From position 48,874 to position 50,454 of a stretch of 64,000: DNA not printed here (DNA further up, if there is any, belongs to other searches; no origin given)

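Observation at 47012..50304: Four-component Rieske oxygenase with the MsmA-type CXH-X26-CXXH motif: candidate methanesulfonate monooxygenase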

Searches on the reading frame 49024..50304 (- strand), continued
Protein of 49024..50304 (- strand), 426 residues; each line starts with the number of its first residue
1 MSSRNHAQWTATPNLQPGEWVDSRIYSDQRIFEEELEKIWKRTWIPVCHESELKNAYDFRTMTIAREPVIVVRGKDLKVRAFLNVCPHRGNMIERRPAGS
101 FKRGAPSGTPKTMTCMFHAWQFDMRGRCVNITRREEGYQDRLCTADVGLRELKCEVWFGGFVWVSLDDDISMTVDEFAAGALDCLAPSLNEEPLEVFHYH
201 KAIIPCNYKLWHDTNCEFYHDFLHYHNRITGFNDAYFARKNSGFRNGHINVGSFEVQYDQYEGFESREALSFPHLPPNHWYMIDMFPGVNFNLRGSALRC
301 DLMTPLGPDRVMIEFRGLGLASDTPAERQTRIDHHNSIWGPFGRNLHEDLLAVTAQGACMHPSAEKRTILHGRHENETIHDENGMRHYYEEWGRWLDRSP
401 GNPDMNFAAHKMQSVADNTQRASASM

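Call 36: search_protein_families(library=ncbifam, proteins=[P0168, P0172, P0177, P0179, P0181, P0184, P0186, P0187, P0201, P0212], max_evalue=1e-20)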
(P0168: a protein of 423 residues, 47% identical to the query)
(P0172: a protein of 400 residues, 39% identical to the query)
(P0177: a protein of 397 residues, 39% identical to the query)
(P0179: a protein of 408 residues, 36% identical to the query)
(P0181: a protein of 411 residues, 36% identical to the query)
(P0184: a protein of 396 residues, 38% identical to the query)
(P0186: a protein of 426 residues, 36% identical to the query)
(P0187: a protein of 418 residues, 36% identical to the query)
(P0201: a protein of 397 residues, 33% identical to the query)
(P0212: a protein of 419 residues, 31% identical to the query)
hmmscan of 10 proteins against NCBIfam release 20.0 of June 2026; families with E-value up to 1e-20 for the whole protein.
P0168 (423 aa): 5 families
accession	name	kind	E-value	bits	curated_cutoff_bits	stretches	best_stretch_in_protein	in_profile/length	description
NF042946.1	3PPDioc_HcaE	equivalog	7.4e-33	114.2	830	1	37-241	16-210/450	3-phenylpropionate/cinnamic acid dioxygenase subunit alpha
NF041684.1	ant_diox_AndAc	equivalog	1.1e-32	113.2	750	1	33-242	19-224/418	anthranilate 1,2-dioxygenase large subunit AndAc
TIGR03229.1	benzo_1_2_benA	equivalog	5.7e-32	111.1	780.95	1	35-237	14-211/433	benzoate 1,2-dioxygenase large subunit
TIGR03228.1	anthran_1_2_A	equivalog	2.7e-29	102.1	671.9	1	37-276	16-240/438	anthranilate 1,2-dioxygenase large subunit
NF058607.1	GlBtMonoOxGbcA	equivalog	1.3e-22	79.8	670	1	35-236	31-217/420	glycine betaine monooxygenase oxygenase subunit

P0172 (400 aa): 5 families
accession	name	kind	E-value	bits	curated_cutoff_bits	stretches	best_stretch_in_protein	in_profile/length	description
NF041684.1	ant_diox_AndAc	equivalog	7e-35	120.4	750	1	20-231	22-240/418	anthranilate 1,2-dioxygenase large subunit AndAc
NF042946.1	3PPDioc_HcaE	equivalog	4.6e-34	118.2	830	1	21-211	16-211/450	3-phenylpropionate/cinnamic acid dioxygenase subunit alpha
TIGR03228.1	anthran_1_2_A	equivalog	1.3e-33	116.4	671.9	1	22-210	17-209/438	anthranilate 1,2-dioxygenase large subunit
TIGR03229.1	benzo_1_2_benA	equivalog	7.7e-28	97.5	780.95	1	22-217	17-219/433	benzoate 1,2-dioxygenase large subunit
NF058607.1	GlBtMonoOxGbcA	equivalog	2.3e-26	92.2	670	1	12-235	24-245/420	glycine betaine monooxygenase oxygenase subunit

P0177 (397 aa): 5 families
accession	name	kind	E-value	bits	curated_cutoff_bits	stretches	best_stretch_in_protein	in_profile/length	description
NF058607.1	GlBtMonoOxGbcA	equivalog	3.7e-33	114.6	670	1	19-208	33-217/420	glycine betaine monooxygenase oxygenase subunit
NF041684.1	ant_diox_AndAc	equivalog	1.3e-32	113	750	1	22-212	26-221/418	anthranilate 1,2-dioxygenase large subunit AndAc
NF042946.1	3PPDioc_HcaE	equivalog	8.8e-32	110.7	830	1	19-209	16-210/450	3-phenylpropionate/cinnamic acid dioxygenase subunit alpha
TIGR03228.1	anthran_1_2_A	equivalog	1.8e-29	102.7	671.9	1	23-209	20-209/438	anthranilate 1,2-dioxygenase large subunit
TIGR03229.1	benzo_1_2_benA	equivalog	3e-29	102.2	780.95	1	20-209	17-211/433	benzoate 1,2-dioxygenase large subunit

P0179 (408 aa): 5 families
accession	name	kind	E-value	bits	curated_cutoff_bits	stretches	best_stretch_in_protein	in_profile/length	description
NF041684.1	ant_diox_AndAc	equivalog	4.1e-37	127.8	750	1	26-219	26-225/418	anthranilate 1,2-dioxygenase large subunit AndAc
NF042946.1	3PPDioc_HcaE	equivalog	1e-33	117.1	830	1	23-211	16-209/450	3-phenylpropionate/cinnamic acid dioxygenase subunit alpha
TIGR03228.1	anthran_1_2_A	equivalog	2.5e-32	112.2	671.9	1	27-218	20-215/438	anthranilate 1,2-dioxygenase large subunit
TIGR03229.1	benzo_1_2_benA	equivalog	4.5e-32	111.5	780.95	1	24-220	17-219/433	benzoate 1,2-dioxygenase large subunit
NF058607.1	GlBtMonoOxGbcA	equivalog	7.2e-28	97.2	670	1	23-212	33-218/420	glycine betaine monooxygenase oxygenase subunit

P0181 (411 aa): 5 families
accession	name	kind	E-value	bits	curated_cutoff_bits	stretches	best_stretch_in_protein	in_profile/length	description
NF041684.1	ant_diox_AndAc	equivalog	5.3e-34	117.5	750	1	18-222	21-232/418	anthranilate 1,2-dioxygenase large subunit AndAc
NF042946.1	3PPDioc_HcaE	equivalog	2.4e-30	106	830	1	19-170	15-167/450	3-phenylpropionate/cinnamic acid dioxygenase subunit alpha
TIGR03228.1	anthran_1_2_A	equivalog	8.6e-30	103.8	671.9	1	22-209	18-209/438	anthranilate 1,2-dioxygenase large subunit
TIGR03229.1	benzo_1_2_benA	equivalog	1.9e-24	86.3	780.95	1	14-212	10-214/433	benzoate 1,2-dioxygenase large subunit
NF058607.1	GlBtMonoOxGbcA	equivalog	6.3e-23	80.9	670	1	22-208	35-217/420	glycine betaine monooxygenase oxygenase subunit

P0184 (396 aa): 0 families

P0186 (426 aa): 5 families
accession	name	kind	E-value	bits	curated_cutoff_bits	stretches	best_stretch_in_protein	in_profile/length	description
NF041684.1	ant_diox_AndAc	equivalog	8.4e-41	139.9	750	1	39-423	23-417/418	anthranilate 1,2-dioxygenase large subunit AndAc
NF058607.1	GlBtMonoOxGbcA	equivalog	7.6e-37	126.7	670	1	39-238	33-220/420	glycine betaine monooxygenase oxygenase subunit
TIGR03228.1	anthran_1_2_A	equivalog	2.7e-32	112.1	671.9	1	43-238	20-211/438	anthranilate 1,2-dioxygenase large subunit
NF042946.1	3PPDioc_HcaE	equivalog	7.6e-29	101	830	1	38-235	15-209/450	3-phenylpropionate/cinnamic acid dioxygenase subunit alpha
TIGR03229.1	benzo_1_2_benA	equivalog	2.1e-26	92.8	780.95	1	39-376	16-364/433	benzoate 1,2-dioxygenase large subunit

P0187 (418 aa): 5 families
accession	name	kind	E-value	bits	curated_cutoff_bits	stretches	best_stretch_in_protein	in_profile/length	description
NF042946.1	3PPDioc_HcaE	equivalog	9.4e-39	133.7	830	1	21-254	16-236/450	3-phenylpropionate/cinnamic acid dioxygenase subunit alpha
NF041684.1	ant_diox_AndAc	equivalog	1.6e-36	125.8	750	1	18-234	19-227/418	anthranilate 1,2-dioxygenase large subunit AndAc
NF058607.1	GlBtMonoOxGbcA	equivalog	1.1e-34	119.7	670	1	15-231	27-224/420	glycine betaine monooxygenase oxygenase subunit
TIGR03228.1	anthran_1_2_A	equivalog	9.2e-31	107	671.9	1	26-234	21-218/438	anthranilate 1,2-dioxygenase large subunit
TIGR03229.1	benzo_1_2_benA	equivalog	2.3e-27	96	780.95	1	25-246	20-232/433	benzoate 1,2-dioxygenase large subunit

P0201 (397 aa): 5 families
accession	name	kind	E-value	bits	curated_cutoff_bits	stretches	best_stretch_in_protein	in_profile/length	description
TIGR03228.1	anthran_1_2_A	equivalog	7.2e-53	179.8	671.9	1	21-256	19-247/438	anthranilate 1,2-dioxygenase large subunit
TIGR03229.1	benzo_1_2_benA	equivalog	1.8e-49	168.8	780.95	1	19-222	17-222/433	benzoate 1,2-dioxygenase large subunit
NF042946.1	3PPDioc_HcaE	equivalog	1e-46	159.9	830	1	17-221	15-221/450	3-phenylpropionate/cinnamic acid dioxygenase subunit alpha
NF041684.1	ant_diox_AndAc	equivalog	9e-46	156.3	750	1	17-223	22-231/418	anthranilate 1,2-dioxygenase large subunit AndAc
NF058607.1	GlBtMonoOxGbcA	equivalog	5.6e-40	137.1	670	1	21-215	36-223/420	glycine betaine monooxygenase oxygenase subunit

P0212 (419 aa): 4 families
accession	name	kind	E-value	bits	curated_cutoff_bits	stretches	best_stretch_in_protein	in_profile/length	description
TIGR03228.1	anthran_1_2_A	equivalog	2e-30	105.9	671.9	1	19-290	10-275/438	anthranilate 1,2-dioxygenase large subunit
NF058607.1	GlBtMonoOxGbcA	equivalog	5.1e-29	101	670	1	25-226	35-223/420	glycine betaine monooxygenase oxygenase subunit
NF041684.1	ant_diox_AndAc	equivalog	1.5e-28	99.5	750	1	23-227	23-224/418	anthranilate 1,2-dioxygenase large subunit AndAc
NF042946.1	3PPDioc_HcaE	equivalog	9.5e-21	74.3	830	0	19-251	12-237/450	3-phenylpropionate/cinnamic acid dioxygenase subunit alpha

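Call 47: find_encoding_contigs(protein=P0168, flank=8000, max_places=4)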
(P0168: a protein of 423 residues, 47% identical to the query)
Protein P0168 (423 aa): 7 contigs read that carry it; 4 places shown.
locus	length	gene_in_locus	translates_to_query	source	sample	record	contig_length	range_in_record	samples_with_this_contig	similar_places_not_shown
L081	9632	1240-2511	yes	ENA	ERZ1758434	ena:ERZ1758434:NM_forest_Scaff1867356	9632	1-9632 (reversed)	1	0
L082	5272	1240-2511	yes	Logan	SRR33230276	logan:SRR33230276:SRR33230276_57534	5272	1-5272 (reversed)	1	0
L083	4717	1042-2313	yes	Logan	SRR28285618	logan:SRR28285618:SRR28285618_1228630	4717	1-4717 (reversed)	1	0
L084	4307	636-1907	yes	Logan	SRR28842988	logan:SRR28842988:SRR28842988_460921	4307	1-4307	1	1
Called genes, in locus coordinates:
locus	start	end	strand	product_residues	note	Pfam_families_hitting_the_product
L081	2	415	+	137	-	?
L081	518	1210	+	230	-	PF00392:GntR, PF13412:HTH_24, PF07729:FCD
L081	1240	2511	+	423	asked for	PF00355:Rieske, PF00848:Ring_hydroxyl_A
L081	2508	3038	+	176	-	-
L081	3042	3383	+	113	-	PF00355:Rieske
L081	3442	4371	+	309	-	PF01073:3Beta_HSD, PF01370:Epimerase, PF04321:RmlD_sub_bind, PF13460:NAD_binding_10, PF16363:GDP_Man_Dehyd, PF02719:Polysacc_synt_2, PF07993:NAD_binding_4 (weak)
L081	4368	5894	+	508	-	PF00171:Aldedh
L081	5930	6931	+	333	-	PF03401:TctC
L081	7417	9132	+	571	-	-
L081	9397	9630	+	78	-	?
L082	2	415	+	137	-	?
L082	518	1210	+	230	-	PF00392:GntR, PF13412:HTH_24, PF07729:FCD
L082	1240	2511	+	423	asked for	PF00355:Rieske, PF00848:Ring_hydroxyl_A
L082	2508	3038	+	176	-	-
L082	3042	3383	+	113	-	PF00355:Rieske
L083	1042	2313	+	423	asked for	PF00355:Rieske, PF00848:Ring_hydroxyl_A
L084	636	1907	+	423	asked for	PF00355:Rieske, PF00848:Ring_hydroxyl_A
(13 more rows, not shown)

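Call 67: predict_structure(alignment_id=A1)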
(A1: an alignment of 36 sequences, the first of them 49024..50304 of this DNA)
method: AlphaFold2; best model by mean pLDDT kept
length: 426 residues; sequences in the alignment: 36
mean_pLDDT: 74.3   pTM: 0.78
mean pLDDT of the five models: 74.3, 71.6, 71.5, 70.9, 68.9
residues with pLDDT >= 90: 115; 70-90: 166; 50-70: 63; < 50: 82
segments of 3 or more residues with pLDDT < 50: 86-134, 137-139, 141-147, 225-229, 413-426
pLDDT, mean of each block of 10 residues (from residue 1): 70 77 88 94 95 88 86 87 57 37 39 35 42 47 51 93 93 95 92 90 83 64 50 73 88 81 77 87 89 88 87 90 93 76 59 66 75 64 76 94 89 40 37
secondary structure, 60 per line:
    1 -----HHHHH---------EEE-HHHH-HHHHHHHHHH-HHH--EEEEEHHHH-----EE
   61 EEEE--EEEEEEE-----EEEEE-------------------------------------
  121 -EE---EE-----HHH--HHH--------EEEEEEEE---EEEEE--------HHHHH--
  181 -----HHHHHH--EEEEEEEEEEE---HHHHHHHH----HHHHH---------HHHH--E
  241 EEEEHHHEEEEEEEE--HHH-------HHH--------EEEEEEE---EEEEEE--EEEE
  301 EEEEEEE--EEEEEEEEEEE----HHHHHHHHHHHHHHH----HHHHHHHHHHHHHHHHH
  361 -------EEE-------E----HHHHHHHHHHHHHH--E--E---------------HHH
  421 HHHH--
elements in order: H6-10 E20-22 H24-27 H29-38 E45-49 H50-53 E59-64 E67-73 E79-83 E150-157 E161-165 H174-178 H186-191 E194-204 H208-215 H220-224 H234-237 E240-244 E248-255 E279-285 E289-294 E297-307 E310-320 H325-339 H344-360 E368-370 H383-396 H418-424

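Call 69: fold_search(model_id=the predicted structure, library=pdb)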
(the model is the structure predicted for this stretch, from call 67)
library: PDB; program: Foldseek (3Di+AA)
matches with E <= 10: 1372; with E <= 0.001: 162
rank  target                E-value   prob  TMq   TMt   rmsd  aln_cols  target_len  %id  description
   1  7c8z_A                1.8e-22  1.00  0.69  0.77   6.4       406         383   21  Crystal structure of salicylate 5-hydroxylase NagGH (a Rieske non-heme iron-dependent monooxgenase) (released 2021-01-06)
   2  7q05_F                6.8e-22  1.00  0.69  0.76   6.1       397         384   21  Crystal structure of TPADO in complex with TPA (released 2022-03-30)
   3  7q05_D                6.8e-22  1.00  0.69  0.76   6.2       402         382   20  Crystal structure of TPADO in complex with TPA (released 2022-03-30)
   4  7q05_E                1.7e-21  1.00  0.70  0.73   7.0       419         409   20  Crystal structure of TPADO in complex with TPA (released 2022-03-30)
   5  6y9c                  2.0e-21  1.00  0.68  0.78   6.3       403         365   20  The structure of a quaternary ammonium Rieske monooxygenase reveals insights into carnitine oxidation by gut microbiota  (released 2021-03-31)
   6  7q04_F                2.1e-21  1.00  0.68  0.77   6.2       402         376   20  Crystal structure of TPADO in a substrate-free state (released 2022-04-06)
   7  6zgp_H                2.4e-21  1.00  0.66  0.78   6.3       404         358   19  Crystal structure of the quaternary ammonium Rieske monooxygenase CntA in complex with inhibitor MMV12 (MMV020670) (released 2020-11-18)
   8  7vju_C                2.5e-21  1.00  0.72  0.78   6.1       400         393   20  Crystal Structure of terephthalate dioxygenase from Comamonas testosteroni KF1 (released 2022-04-13)
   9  6zgp_G                2.8e-21  1.00  0.66  0.77   6.4       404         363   19  Crystal structure of the quaternary ammonium Rieske monooxygenase CntA in complex with inhibitor MMV12 (MMV020670) (released 2020-11-18)
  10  7q04_E                3.0e-21  1.00  0.70  0.74   7.6       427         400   21  Crystal structure of TPADO in a substrate-free state (released 2022-04-06)
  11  7q06_F                3.4e-21  1.00  0.69  0.76   6.2       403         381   20  Crystal structure of TPADO in complex with 2-OH-TPA (released 2022-03-30)
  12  6zgp_K                3.4e-21  1.00  0.66  0.78   6.3       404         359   18  Crystal structure of the quaternary ammonium Rieske monooxygenase CntA in complex with inhibitor MMV12 (MMV020670) (released 2020-11-18)
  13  6zgp_A                4.0e-21  1.00  0.66  0.78   6.4       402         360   19  Crystal structure of the quaternary ammonium Rieske monooxygenase CntA in complex with inhibitor MMV12 (MMV020670) (released 2020-11-18)
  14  7q06_E                4.2e-21  1.00  0.70  0.73   7.1       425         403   20  Crystal structure of TPADO in complex with 2-OH-TPA (released 2022-03-30)
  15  7q06_D                6.7e-21  1.00  0.70  0.76   6.1       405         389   20  Crystal structure of TPADO in complex with 2-OH-TPA (released 2022-03-30)
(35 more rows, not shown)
